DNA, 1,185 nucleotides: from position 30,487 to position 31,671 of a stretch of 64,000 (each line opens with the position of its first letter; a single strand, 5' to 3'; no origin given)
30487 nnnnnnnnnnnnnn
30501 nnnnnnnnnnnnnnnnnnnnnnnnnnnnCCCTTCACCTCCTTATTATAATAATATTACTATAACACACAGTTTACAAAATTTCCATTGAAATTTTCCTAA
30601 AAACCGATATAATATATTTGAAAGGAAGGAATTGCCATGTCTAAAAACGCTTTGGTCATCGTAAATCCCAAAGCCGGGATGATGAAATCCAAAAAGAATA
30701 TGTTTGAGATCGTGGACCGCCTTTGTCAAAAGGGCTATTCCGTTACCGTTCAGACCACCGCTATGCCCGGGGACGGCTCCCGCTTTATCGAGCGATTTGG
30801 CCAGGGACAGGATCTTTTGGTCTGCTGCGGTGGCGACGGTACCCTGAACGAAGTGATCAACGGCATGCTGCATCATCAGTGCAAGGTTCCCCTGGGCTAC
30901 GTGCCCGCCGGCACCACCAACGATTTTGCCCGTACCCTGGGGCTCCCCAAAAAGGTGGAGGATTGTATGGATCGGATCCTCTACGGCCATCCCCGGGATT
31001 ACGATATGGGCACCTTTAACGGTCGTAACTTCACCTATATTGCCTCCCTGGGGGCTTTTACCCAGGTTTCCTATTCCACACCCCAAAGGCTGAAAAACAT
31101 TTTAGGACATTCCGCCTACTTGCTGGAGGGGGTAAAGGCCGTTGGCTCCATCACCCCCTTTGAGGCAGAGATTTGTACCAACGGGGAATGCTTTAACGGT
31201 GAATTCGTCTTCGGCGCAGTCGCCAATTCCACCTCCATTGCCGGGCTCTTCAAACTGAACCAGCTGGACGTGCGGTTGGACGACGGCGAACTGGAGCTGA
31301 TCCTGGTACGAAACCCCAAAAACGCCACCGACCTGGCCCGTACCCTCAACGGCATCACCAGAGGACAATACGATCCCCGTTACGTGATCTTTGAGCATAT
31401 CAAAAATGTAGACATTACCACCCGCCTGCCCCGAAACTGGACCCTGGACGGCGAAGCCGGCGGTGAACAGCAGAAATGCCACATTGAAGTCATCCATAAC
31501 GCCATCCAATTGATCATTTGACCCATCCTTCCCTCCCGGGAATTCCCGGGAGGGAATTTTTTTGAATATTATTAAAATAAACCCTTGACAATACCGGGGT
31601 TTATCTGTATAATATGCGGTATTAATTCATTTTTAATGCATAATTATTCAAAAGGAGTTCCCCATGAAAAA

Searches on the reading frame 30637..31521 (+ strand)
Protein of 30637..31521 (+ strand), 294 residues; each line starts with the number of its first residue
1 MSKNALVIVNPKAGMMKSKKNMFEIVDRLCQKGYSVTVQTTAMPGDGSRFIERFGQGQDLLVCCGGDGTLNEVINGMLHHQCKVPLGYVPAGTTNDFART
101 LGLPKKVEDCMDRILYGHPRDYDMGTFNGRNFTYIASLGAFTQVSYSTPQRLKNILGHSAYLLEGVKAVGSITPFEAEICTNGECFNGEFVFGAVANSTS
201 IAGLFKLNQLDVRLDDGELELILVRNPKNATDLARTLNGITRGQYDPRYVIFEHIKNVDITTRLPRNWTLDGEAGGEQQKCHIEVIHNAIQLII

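Call 62: search_protein_families(library=pfam, proteins=[window:30637-31521:+], max_evalue=0.001)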
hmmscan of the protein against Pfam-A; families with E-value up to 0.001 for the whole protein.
window:30637-31521:+ (294 aa): 2 families
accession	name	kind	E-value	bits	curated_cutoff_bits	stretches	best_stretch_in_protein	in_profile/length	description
PF00781.29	DAGK_cat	-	1.9e-34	118.4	23.6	1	5-126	2-124/125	Diacylglycerol kinase catalytic domain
PF19279.4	YegS_C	-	1.6e-06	28.4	27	1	151-293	17-157/158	YegS C-terminal NAD kinase beta sandwich-like domain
